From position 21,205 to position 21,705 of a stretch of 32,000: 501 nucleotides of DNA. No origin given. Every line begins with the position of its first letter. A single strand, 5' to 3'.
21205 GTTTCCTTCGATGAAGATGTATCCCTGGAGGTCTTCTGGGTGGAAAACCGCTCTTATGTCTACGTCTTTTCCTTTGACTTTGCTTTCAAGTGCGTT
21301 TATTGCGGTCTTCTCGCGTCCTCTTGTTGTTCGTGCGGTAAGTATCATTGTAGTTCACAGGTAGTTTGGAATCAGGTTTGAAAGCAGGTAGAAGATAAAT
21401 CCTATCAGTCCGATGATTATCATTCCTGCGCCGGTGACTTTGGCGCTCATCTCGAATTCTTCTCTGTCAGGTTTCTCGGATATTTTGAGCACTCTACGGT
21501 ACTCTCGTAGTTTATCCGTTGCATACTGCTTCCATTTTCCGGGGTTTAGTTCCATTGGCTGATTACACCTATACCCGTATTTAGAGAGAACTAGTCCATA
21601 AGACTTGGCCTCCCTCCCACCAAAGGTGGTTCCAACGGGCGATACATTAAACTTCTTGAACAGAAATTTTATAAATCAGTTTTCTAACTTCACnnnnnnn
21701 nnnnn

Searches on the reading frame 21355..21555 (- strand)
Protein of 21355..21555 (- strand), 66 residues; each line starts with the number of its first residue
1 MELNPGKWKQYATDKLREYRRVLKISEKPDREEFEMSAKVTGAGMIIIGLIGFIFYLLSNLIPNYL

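Call 4: search_protein_families(library=pfam, proteins=[window:21355-21555:-], max_evalue=1)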
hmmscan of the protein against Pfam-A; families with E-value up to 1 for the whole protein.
window:21355-21555:- (66 aa): 1 family
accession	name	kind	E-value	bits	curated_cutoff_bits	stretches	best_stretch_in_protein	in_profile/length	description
PF00584.25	SecE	-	5.3e-07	29.9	22.7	1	16-64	4-52/55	SecE/Sec61-gamma subunits of protein translocation complex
